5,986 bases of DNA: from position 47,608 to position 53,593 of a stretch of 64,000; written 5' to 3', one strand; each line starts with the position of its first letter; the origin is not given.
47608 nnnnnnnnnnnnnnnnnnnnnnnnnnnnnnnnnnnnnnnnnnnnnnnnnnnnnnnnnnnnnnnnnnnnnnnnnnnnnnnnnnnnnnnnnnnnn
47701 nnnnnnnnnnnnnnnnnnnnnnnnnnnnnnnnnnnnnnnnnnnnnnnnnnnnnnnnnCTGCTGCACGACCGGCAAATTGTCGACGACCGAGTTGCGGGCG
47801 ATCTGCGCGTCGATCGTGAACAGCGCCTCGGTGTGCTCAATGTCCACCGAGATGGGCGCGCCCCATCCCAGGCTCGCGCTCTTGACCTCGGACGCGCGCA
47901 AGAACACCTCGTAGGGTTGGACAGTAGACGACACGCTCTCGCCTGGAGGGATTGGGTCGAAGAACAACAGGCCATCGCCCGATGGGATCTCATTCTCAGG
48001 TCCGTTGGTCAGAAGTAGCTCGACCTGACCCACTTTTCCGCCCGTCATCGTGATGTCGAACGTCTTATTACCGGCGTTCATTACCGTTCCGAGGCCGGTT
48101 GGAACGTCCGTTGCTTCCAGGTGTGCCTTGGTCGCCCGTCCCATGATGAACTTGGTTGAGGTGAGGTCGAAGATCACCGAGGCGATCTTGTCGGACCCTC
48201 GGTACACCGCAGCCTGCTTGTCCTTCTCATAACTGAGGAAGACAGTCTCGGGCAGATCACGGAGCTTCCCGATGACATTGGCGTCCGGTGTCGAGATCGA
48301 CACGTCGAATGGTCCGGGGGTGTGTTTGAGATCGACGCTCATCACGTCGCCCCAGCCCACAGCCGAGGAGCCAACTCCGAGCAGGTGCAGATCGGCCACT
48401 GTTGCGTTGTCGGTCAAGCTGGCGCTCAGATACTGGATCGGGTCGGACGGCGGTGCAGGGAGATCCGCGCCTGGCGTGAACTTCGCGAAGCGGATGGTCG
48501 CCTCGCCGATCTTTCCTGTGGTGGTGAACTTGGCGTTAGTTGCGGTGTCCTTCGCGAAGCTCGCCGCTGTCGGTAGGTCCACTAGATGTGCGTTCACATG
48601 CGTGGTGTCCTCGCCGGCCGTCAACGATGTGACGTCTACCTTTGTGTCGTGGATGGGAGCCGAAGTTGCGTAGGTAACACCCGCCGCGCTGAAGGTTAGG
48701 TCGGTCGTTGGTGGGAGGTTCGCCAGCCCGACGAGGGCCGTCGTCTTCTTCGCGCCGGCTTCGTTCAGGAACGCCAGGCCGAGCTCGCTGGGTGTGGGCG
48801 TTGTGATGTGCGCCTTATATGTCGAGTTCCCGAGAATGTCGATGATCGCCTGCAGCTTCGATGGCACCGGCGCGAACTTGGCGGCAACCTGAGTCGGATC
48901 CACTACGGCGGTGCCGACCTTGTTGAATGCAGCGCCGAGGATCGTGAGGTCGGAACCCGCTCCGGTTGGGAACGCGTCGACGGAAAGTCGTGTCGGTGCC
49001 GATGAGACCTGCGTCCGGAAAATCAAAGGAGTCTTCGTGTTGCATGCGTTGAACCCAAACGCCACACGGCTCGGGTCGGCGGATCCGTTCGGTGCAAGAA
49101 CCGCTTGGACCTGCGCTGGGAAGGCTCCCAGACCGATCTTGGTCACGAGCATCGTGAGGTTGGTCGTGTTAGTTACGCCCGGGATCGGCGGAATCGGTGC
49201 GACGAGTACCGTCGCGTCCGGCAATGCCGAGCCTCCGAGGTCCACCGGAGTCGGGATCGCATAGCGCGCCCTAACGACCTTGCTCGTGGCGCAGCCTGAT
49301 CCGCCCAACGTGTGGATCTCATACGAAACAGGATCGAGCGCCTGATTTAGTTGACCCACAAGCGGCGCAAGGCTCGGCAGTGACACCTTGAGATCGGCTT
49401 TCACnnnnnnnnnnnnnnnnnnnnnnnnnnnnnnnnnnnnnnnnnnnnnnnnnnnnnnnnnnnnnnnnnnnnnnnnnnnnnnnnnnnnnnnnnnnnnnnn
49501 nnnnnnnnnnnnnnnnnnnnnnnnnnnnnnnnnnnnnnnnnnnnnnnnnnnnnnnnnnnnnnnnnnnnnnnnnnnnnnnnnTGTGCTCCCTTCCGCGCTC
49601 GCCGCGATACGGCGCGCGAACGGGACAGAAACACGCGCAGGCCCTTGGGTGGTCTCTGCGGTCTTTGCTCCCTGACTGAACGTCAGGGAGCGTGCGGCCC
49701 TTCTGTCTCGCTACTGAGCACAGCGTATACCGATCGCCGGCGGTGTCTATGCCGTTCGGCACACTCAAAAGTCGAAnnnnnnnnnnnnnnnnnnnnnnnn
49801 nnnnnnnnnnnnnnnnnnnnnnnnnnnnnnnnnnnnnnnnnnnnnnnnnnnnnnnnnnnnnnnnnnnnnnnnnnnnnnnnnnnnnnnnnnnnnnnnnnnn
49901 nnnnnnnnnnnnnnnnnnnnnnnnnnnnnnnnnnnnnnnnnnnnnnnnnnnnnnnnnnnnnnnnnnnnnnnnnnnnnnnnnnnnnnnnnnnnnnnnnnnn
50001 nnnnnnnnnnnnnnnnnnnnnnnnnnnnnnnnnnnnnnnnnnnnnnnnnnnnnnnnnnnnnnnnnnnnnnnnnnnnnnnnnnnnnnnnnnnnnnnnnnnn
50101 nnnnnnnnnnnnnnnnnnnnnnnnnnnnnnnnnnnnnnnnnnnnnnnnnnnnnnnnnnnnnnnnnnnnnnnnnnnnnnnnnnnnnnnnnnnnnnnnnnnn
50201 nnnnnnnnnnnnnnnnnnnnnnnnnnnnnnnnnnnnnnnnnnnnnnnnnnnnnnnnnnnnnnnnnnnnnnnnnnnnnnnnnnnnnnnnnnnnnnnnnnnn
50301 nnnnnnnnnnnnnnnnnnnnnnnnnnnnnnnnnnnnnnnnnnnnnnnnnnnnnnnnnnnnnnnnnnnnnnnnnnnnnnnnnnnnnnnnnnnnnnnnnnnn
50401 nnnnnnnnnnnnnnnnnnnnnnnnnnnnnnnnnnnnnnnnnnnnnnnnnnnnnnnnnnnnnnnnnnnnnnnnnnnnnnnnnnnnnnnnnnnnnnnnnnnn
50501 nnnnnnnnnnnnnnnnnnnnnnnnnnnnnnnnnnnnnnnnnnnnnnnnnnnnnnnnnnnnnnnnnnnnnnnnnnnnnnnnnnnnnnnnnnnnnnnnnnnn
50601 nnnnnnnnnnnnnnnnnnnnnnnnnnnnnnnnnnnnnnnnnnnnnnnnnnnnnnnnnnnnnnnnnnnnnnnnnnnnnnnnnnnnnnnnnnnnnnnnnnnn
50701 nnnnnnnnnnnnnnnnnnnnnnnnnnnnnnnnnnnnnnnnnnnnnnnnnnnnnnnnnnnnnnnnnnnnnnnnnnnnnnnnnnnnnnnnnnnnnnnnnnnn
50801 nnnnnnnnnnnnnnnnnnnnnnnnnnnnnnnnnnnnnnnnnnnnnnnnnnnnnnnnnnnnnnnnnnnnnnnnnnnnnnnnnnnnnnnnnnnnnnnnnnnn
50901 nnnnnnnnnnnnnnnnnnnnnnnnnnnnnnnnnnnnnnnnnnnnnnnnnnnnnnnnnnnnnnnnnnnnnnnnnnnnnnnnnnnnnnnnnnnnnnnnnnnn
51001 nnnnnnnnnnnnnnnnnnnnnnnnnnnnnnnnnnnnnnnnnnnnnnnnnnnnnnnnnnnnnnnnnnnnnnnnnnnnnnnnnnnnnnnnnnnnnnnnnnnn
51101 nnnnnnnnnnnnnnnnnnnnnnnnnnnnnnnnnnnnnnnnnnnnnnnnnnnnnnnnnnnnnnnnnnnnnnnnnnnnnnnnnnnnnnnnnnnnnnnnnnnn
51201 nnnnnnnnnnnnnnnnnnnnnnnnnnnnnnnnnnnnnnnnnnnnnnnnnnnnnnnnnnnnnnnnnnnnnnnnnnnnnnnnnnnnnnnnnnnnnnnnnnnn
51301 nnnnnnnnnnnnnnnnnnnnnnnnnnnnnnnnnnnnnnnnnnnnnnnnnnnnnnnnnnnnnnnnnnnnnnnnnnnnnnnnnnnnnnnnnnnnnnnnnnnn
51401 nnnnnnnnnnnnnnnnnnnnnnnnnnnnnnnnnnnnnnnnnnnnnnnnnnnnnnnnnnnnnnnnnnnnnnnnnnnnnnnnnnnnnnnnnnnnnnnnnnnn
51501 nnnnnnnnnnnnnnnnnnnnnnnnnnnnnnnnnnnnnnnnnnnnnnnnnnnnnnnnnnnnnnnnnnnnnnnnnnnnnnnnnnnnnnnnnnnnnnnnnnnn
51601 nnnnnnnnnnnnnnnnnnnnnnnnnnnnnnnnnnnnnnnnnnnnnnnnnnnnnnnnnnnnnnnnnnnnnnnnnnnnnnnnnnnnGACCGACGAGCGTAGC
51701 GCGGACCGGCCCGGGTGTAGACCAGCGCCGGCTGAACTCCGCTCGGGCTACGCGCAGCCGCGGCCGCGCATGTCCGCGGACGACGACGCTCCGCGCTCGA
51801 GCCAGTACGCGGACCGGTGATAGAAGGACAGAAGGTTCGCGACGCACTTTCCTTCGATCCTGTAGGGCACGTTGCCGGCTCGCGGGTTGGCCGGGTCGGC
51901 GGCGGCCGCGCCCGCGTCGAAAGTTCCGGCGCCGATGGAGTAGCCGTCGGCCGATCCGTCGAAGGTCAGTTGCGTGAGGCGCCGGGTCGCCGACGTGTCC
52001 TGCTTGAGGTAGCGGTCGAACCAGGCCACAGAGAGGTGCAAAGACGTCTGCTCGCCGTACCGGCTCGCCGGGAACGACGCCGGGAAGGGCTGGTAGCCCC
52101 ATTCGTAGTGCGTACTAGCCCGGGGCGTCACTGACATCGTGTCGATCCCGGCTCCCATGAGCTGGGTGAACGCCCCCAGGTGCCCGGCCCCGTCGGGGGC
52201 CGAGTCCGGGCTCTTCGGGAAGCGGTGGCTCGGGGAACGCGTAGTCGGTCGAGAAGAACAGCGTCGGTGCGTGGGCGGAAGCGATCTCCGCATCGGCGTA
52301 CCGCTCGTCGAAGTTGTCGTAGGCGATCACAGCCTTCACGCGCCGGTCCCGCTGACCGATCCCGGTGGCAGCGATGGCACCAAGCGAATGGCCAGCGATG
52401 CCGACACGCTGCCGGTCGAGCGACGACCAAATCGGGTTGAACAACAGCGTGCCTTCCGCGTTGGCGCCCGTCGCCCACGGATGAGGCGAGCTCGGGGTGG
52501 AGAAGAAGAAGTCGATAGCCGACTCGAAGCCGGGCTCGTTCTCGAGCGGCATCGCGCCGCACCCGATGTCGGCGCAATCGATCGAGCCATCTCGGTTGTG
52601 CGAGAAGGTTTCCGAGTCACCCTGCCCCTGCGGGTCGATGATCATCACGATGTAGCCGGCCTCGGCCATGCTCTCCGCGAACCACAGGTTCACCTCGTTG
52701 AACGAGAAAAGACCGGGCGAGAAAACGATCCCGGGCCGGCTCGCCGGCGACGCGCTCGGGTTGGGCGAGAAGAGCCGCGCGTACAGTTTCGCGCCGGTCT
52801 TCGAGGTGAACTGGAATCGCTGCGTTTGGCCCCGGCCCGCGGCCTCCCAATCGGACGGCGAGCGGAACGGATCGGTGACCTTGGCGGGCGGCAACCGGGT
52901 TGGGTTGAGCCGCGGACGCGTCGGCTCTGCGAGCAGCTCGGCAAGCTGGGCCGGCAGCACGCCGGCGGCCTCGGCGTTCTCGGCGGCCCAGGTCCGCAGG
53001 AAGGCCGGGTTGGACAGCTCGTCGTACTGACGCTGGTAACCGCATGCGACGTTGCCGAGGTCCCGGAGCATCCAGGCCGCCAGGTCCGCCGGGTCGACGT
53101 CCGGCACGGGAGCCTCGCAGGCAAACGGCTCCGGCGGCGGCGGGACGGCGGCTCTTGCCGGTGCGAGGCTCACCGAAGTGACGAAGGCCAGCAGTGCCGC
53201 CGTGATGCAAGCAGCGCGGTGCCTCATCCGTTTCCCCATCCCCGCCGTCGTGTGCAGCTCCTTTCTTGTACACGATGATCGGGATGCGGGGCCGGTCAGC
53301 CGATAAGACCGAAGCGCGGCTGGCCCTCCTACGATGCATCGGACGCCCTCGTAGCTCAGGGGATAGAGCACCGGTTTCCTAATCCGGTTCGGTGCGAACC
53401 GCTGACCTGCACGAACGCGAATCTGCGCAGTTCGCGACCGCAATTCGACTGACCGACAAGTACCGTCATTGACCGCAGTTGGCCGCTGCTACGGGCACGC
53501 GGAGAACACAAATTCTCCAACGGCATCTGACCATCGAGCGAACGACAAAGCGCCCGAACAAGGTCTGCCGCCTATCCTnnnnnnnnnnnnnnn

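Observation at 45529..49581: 1350-aa anchored extracellular protein built from an unrecognised ~190-aa repeat, in visibly lower-GC DNA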

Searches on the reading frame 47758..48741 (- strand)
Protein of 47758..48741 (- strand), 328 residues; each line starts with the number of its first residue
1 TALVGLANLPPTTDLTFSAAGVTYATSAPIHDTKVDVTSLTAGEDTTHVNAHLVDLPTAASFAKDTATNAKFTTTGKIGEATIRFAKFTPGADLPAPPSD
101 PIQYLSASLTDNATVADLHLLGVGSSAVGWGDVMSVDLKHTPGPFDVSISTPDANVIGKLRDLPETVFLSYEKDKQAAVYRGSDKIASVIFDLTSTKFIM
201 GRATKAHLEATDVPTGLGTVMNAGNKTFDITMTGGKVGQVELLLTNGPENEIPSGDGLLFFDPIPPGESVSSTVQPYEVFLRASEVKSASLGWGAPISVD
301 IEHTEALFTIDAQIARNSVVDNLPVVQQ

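Call 62: search_protein_families(library=pfam, alignment_id=A6, max_evalue=10)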
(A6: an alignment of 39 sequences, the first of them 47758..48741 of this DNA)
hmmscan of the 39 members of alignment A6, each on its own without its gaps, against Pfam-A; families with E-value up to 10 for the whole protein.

A. member 1, window:47758-48741:- (328 aa): 1 family
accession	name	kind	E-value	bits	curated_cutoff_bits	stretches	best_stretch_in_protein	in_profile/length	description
PF10342.15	Kre9_KNH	-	0.14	13.4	24.6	1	217-274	4-61/94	Kre9/KNH-like N-terminal Ig-like domain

B. families by the number of members that match (of 39 scanned): 24 families
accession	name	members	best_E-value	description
PF21139.3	BT_MCC_alpha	2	0.029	Methylcrotonyl-CoA carboxylase, alpha-subunit, BT domain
PF19408.5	PKD_6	1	0.0089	PKD-like domain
PF17356.7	PBSX_XtrA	1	0.0094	Phage-like element PBSX protein XtrA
PF05345.18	He_PIG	1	0.013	Putative Ig domain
PF13573.12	SprB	1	0.045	SprB repeat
PF19359.4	DUF5936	1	0.063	Family of unknown function (DUF5936)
PF18315.6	VCH_CASS14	1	0.077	Integron cassette protein VCH_CASS1 chain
PF08922.17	DUF1905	1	0.078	Domain of unknown function (DUF1905)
PF21423.2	AhtL-like_1st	1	0.086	Pyrogallol hydroxytransferase large subunit-like, domain 1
PF06857.16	ACP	1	0.11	Malonate decarboxylase delta subunit (MdcD)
PF10342.15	Kre9_KNH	1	0.14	Kre9/KNH-like N-terminal Ig-like domain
PF16463.11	Phage_TTP_13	1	0.15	Phage tail tube protein family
PF13622.12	4HBT_3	1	0.16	Acyl-CoA thioesterase N-terminal domain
PF21177.3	LIF-R_Ig-like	1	0.17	Leukemia inhibitory factor receptor, Ig-like domain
PF05593.20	RHS_repeat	1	0.17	RHS Repeat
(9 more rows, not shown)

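Call 66: predict_structure(alignment_id=A6)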
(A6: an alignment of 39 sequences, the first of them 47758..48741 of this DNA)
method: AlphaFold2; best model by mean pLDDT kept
length: 328 residues; sequences in the alignment: 39
mean_pLDDT: 91.3   pTM: 0.86
mean pLDDT of the five models: 91.3, 90.5, 90.1, 90.1, 89.9
residues with pLDDT >= 90: 259; 70-90: 42; 50-70: 18; < 50: 9
segments of 3 or more residues with pLDDT < 50: 321-328
pLDDT, mean of each block of 10 residues (from residue 1): 93 94 97 96 96 98 96 98 97 93 96 98 98 98 98 98 98 97 98 94 93 98 95 97 88 86 64 69 96 87 92 71 39
secondary structure, 60 per line:
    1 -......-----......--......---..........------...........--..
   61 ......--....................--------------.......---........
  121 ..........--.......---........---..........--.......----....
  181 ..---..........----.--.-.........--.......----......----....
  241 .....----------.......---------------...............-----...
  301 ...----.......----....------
elements in order: E2-7 E13-18 E21-26 E30-39 E46-56 E59-66 E69-88 E103-109 E113-130 E133-139 E143-150 E154-163 E166-172 E177-182 E186-195 E205-213 E216-222 E227-232 E237-245 E256-262 E278-292 E298-303 E308-314 H319-322

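Call 68: fold_search(model_id=the predicted structure, library=pdb)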
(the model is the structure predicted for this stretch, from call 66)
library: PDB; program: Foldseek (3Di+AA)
matches with E <= 10: 388; with E <= 0.001: 0
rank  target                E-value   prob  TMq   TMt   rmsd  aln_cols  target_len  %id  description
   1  7aoa_F                3.6e-02  0.16  0.14  0.13  19.9       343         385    9  Structure of the extended MTA1/HDAC1/MBD2/RBBP4 NURD deacetylase complex (released 2020-11-11)
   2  8ifg_B                1.2e-01  0.07  0.11  0.10  19.1       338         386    7  Cryo-EM structure of the Clr6S (Clr6-HDAC) complex from S. pombe (released 2024-01-03)
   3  8eqv_A                1.2e-01  0.10  0.14  0.12  20.6       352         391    8  Cryo-EM structure of PRC2 in complex with the long isoform of AEBP2 (released 2024-07-31)
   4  6vhh_A                1.9e-01  0.02  0.07  0.02  25.2       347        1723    8  Human Teneurin-2 and human Latrophilin-3 binary complex (released 2020-06-03)
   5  4kwu                  2.0e-01  0.04  0.09  0.04  22.1       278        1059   14  1.9 Angstrom resolution crystal structure of uncharacterized protein lmo2446 from Listeria monocytogenes EGD-e in comple (released 2013-06-19)
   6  7n6g_4E               2.5e-01  0.02  0.07  0.03  23.6       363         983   10  C1 of central pair (released 2022-05-18)
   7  1mda_H                2.6e-01  0.06  0.12  0.11  21.1       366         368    7  CRYSTAL STRUCTURE OF AN ELECTRON-TRANSFER COMPLEX BETWEEN METHYLAMINE DEHYDROGENASE AND AMICYANIN (released 1993-10-31)
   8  7kso_D                2.6e-01  0.05  0.10  0.09  20.2       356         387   10  Cryo-EM structure of PRC2:EZH1-AEBP2-JARID2 (released 2021-02-03)
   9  4q51_B                2.7e-01  0.08  0.13  0.15  19.2       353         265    8  Crystal structure of a putative molybdenum cofactor biosynthesis protein F from Burkholderia cenocepacia J2315 (released 2014-05-07)
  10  7btk_C                2.9e-01  0.04  0.09  0.04  22.0       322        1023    6  E.coli beta-galactosidase (E537Q) in complex with fluorescent probe KSA01 (released 2021-03-03)
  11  5f7u_A                2.9e-01  0.04  0.09  0.04  22.0       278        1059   13  Cycloalternan-forming enzyme from Listeria monocytogenes in complex with pentasaccharide substrate (released 2016-09-21)
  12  4kmq                  3.3e-01  0.03  0.09  0.04  22.0       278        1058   14  1.9 Angstrom resolution crystal structure of uncharacterized protein lmo2446 from Listeria monocytogenes EGD-e (released 2013-05-29)
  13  6jp4_A                3.7e-01  0.09  0.18  0.09  20.3       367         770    8  Crystal structure of the catalytic domain of a multi-domain alginate lyase Dp0100 from thermophilic bacterium Defluvii (released 2019-10-30)
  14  4q51_A                4.0e-01  0.03  0.10  0.11  19.6       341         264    7  Crystal structure of a putative molybdenum cofactor biosynthesis protein F from Burkholderia cenocepacia J2315 (released 2014-05-07)
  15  8pu0_B                4.7e-01  0.06  0.13  0.08  19.5       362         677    6  Cryo-EM structure of human Elp123 in complex with tRNA, desulpho-CoA, 5'-deoxyadenosine and methionine (released 2024-04-17)
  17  4bxr_A                4.9e-01  0.04  0.09  0.14  18.7       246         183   10  Structure of the wild-type TCP10 domain of Danio rerio CPAP in complex with a peptide of Danio rerio STIL (released 2013-09-25)
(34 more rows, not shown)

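Call 74: fold_search(model_id=the predicted structure, library=viral)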
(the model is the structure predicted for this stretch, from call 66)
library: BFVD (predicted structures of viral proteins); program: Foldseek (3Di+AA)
matches with E <= 10: 280; with E <= 0.001: 0
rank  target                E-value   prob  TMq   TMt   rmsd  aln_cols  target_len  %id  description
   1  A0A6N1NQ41            2.1e-02  0.13  0.14  0.07  16.7       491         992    6  Chorein N-terminal domain-containing protein [Tupanvirus soda lake]
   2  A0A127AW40            5.2e-02  0.07  0.09  0.08  22.5       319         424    8  Baseplate hub + tail lysozyme [Bacillus phage SP-15]
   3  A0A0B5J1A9            5.8e-02  0.66  0.16  0.26  11.8       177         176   13  Uncharacterized protein [Pandoravirus inopinatum]
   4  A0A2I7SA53            9.4e-02  0.08  0.12  0.11  19.7       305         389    8  (no name in the UniProt tables at hand)
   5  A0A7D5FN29            9.9e-02  0.02  0.07  0.04  36.0       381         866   12  Tail tubular protein B [Escherichia virus LS2]
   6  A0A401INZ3            1.1e-01  0.06  0.12  0.06  19.7       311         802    9  Wsv442-like protein [Hemigrapsus takanoi nimavirus]
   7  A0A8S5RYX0            1.3e-01  0.06  0.11  0.08  22.7       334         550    9  non-specific serine/threonine protein kinase [Myoviridae sp. ctNQV2]
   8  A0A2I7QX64            1.3e-01  0.08  0.13  0.11  20.3       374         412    8  (no name in the UniProt tables at hand)
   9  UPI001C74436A         2.1e-01  0.03  0.09  0.04  42.6       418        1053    5  (no name look-up for this kind of identifier)
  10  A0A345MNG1            2.3e-01  0.08  0.15  0.14  16.6       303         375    7  (no name in the UniProt tables at hand)
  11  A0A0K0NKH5            2.8e-01  0.04  0.12  0.05  20.1       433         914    8  Minor tail protein [Gordonia phage GMA3]
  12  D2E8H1                2.9e-01  0.08  0.12  0.05  20.7       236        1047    8  (no name in the UniProt tables at hand)
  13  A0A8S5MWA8            2.9e-01  0.04  0.11  0.11  22.6       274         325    9  Central spike protein [Myoviridae sp. ct3wi9]
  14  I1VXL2                3.2e-01  0.05  0.11  0.10  23.1       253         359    9  (no name in the UniProt tables at hand)
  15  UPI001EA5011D         3.5e-01  0.57  0.11  0.12  12.8       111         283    8  (no name look-up for this kind of identifier)
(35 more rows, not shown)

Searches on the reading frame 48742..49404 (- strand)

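Call 63: search_protein_families(library=pfam, proteins=[window:48742-49404:-], max_evalue=10)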
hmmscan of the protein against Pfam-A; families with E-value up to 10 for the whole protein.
window:48742-49404:- (221 aa): 1 family
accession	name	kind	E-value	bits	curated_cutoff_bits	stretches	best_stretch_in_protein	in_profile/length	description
PF25329.1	C2_GDE1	-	0.089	13.5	27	1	104-176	49-112/150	GDE1-like C2 domain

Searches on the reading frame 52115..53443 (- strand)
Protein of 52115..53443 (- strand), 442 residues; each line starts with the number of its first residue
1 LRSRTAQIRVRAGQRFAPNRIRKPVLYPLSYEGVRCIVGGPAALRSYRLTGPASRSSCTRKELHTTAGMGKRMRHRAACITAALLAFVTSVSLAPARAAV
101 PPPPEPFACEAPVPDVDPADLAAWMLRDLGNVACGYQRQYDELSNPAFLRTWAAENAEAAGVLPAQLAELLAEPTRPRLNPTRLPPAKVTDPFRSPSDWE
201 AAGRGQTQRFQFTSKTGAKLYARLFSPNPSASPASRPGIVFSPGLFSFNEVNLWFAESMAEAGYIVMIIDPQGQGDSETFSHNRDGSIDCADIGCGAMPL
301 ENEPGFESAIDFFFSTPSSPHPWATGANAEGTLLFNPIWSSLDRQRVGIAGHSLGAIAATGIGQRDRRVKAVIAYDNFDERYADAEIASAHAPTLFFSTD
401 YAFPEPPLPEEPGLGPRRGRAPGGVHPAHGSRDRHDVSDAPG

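Call 50: search_protein_families(library=pfam, proteins=[window:52115-53443:-], max_evalue=0.00001)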
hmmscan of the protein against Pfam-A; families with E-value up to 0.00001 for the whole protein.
window:52115-53443:- (442 aa): 2 families
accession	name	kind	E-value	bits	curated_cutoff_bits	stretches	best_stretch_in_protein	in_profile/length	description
PF12740.14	PETase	-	1.8e-06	28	28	0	336-400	116-177/263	PET hydrolase-like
PF03403.19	PAF-AH_p_II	-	3.9e-06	26.1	20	0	338-400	214-276/372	Platelet-activating factor acetylhydrolase, isoform II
